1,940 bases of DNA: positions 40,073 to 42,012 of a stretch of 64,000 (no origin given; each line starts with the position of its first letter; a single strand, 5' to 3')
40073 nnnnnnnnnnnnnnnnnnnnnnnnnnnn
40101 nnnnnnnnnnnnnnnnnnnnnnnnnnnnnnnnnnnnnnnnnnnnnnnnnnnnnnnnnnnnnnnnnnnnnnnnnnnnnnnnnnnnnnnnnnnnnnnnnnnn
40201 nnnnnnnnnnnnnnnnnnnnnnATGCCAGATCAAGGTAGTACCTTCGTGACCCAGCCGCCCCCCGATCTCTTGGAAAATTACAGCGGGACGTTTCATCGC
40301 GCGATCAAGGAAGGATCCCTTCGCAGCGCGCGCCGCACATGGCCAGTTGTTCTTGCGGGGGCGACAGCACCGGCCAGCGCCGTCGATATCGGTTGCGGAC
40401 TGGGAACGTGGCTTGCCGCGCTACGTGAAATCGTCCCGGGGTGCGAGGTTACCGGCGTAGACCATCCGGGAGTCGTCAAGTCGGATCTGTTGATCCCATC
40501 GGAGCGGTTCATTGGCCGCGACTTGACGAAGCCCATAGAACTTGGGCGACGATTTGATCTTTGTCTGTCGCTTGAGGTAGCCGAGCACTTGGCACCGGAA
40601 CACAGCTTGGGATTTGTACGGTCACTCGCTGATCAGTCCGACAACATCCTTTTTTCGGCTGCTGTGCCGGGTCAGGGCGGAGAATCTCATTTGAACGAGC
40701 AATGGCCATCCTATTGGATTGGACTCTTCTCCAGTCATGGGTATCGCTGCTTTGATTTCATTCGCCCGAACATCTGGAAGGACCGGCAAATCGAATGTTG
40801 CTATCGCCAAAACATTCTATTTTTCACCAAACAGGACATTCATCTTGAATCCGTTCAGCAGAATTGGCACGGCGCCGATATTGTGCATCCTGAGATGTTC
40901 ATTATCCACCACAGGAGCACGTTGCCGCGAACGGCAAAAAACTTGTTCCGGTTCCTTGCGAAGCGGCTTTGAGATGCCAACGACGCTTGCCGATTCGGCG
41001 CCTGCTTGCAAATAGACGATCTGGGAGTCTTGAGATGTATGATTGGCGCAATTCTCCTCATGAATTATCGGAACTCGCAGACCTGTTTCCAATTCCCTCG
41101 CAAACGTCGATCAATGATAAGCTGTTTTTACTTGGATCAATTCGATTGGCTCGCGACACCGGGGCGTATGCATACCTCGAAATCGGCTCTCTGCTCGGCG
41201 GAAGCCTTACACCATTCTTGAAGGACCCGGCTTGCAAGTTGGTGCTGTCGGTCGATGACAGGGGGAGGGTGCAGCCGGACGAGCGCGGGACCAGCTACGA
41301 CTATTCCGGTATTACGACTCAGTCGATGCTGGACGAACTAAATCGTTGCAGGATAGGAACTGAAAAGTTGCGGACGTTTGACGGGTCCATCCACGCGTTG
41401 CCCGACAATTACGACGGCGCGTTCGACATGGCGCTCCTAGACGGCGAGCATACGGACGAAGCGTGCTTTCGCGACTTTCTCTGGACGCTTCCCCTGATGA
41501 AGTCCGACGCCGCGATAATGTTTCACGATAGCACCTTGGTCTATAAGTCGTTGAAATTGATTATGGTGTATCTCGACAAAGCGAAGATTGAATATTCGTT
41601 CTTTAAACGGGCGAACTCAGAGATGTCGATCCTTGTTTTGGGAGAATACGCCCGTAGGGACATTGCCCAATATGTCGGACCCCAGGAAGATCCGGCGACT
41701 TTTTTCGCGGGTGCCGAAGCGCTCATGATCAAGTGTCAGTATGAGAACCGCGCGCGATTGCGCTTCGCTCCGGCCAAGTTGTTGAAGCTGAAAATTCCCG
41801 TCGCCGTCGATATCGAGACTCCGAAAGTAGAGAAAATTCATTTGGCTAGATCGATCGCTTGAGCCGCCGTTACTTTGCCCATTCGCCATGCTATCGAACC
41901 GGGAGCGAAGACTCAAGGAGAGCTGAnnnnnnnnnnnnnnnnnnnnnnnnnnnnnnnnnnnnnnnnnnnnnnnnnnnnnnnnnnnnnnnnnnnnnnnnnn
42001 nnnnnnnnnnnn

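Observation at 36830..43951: Lower-GC island rich in methyltransferases and glycosyltransferases but lacking export, polymerase and sugar-nucleotide genes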

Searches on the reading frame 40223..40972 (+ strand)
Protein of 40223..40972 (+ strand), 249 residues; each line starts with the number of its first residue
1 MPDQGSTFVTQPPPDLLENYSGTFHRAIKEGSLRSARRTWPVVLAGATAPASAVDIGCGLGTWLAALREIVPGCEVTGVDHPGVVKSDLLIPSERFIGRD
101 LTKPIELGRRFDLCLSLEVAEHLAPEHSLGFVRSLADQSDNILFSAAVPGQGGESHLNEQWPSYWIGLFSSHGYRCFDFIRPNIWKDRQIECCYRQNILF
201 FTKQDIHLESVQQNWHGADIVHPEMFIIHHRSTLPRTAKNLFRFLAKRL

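Call 4: search_protein_families(library=pfam, proteins=[window:40223-40972:+], max_evalue=0.01)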
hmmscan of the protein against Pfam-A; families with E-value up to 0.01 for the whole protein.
window:40223-40972:+ (249 aa): 4 families
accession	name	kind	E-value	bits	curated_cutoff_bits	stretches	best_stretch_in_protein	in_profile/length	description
PF13489.12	Methyltransf_23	-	4.6e-07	30.1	27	1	48-137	21-106/164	Methyltransferase domain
PF08242.18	Methyltransf_12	-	1e-05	26.6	30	1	54-123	1-78/98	Methyltransferase domain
PF13649.12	Methyltransf_25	-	7.5e-05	23.8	27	1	54-132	2-86/97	Methyltransferase domain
PF08241.18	Methyltransf_11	-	0.0004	21.4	21.2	1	54-125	1-76/95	Methyltransferase domain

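Call 5: search_protein_families(library=ncbifam, proteins=[window:40223-40972:+], max_evalue=0.01)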
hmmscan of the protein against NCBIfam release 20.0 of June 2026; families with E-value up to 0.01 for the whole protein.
window:40223-40972:+ (249 aa): 1 family
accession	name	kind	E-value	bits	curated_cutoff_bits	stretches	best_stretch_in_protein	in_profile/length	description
TIGR03587.1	Pse_Me-ase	hypoth_equivalog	0.00048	20.3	112.05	1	44-144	38-139/204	pseudaminic acid biosynthesis-associated methylase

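Call 35: search_protein_families(library=phrogs, proteins=[window:40223-40972:+], max_evalue=0.001)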
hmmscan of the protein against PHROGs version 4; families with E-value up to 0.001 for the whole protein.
window:40223-40972:+ (249 aa): 0 families

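Call 68: search_solved_structures(query=window:40223-40972:+, max_evalue=0.1)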
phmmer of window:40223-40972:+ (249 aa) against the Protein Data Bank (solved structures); distinct sequences matched with E-value up to 0.1: 4.
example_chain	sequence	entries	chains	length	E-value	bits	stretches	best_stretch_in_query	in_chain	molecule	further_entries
6mro_A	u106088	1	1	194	0.036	16.4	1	43-85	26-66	methyl transferase from Methanosarcina acetivorans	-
8gdu_A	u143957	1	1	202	0.049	15.9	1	43-84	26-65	Methyltransferase domain-containing protein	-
6ecu_A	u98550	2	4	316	0.074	15.4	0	95-179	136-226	StiD protein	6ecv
6ecw_A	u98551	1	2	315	0.075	15.3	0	95-179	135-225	StiD protein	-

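Call 99: search_protein_representatives(protein=window:40223-40972:+)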
Query: 249 residues. Proteins with E-value up to 0.001 (for the whole library): 8713; up to 1e-10: 5321; up to 1e-30: 2150. The best 150 are listed.
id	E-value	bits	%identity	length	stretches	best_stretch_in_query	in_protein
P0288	1.2e-89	316.2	59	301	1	15-248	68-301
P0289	8.1e-79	280.8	39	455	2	19-233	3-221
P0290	5.9e-65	235.3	49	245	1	18-245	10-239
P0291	2.5e-56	207.0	48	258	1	16-226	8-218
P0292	1.6e-55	204.4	47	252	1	19-227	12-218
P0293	2.5e-54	200.5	43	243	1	16-236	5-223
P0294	6.7e-53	195.8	47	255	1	20-247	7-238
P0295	2.0e-52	194.3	49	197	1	59-243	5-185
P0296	6.8e-52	192.5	52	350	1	22-205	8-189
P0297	1.1e-50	188.6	44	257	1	19-231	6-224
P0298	2.1e-50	187.6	51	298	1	19-210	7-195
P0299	4.0e-50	186.7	45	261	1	29-231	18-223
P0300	4.4e-50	186.6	45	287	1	17-233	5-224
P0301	4.9e-50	186.4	44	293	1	20-228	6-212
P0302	9.0e-50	185.6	43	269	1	19-232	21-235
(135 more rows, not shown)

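Call 109: search_protein_families(library=padloc, proteins=[window:40223-40972:+], max_evalue=0.001)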
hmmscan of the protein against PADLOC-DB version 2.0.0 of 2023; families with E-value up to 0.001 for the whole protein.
window:40223-40972:+ (249 aa): 0 families

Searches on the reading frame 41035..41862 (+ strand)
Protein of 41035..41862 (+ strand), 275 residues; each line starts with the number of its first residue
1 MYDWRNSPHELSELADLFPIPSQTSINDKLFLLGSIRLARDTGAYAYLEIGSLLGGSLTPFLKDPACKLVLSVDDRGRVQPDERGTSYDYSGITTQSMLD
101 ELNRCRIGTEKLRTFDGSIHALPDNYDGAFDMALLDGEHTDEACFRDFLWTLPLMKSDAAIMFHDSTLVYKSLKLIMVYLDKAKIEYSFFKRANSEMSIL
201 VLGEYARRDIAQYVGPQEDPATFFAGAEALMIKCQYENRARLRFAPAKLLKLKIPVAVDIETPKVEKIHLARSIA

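Call 4: search_protein_families(library=pfam, proteins=[window:41035-41862:+], max_evalue=0.01)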
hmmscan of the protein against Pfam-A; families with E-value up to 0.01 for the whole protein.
window:41035-41862:+ (275 aa): 1 family
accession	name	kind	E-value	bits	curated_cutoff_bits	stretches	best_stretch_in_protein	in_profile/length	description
PF13578.12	Methyltransf_24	-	6.6e-08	33.8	26.3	1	118-165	57-104/105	Methyltransferase domain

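Call 5: search_protein_families(library=ncbifam, proteins=[window:41035-41862:+], max_evalue=0.01)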
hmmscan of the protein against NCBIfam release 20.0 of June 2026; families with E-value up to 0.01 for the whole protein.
window:41035-41862:+ (275 aa): 0 families

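Call 35: search_protein_families(library=phrogs, proteins=[window:41035-41862:+], max_evalue=0.001)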
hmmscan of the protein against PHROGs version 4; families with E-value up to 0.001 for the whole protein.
window:41035-41862:+ (275 aa): 0 families

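Call 69: search_solved_structures(query=window:41035-41862:+, max_evalue=0.1)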
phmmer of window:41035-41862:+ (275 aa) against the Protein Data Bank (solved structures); distinct sequences matched with E-value up to 0.1: 0.

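Call 109: search_protein_families(library=padloc, proteins=[window:41035-41862:+], max_evalue=0.001)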
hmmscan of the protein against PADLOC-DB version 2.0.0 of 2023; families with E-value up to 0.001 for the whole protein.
window:41035-41862:+ (275 aa): 0 families
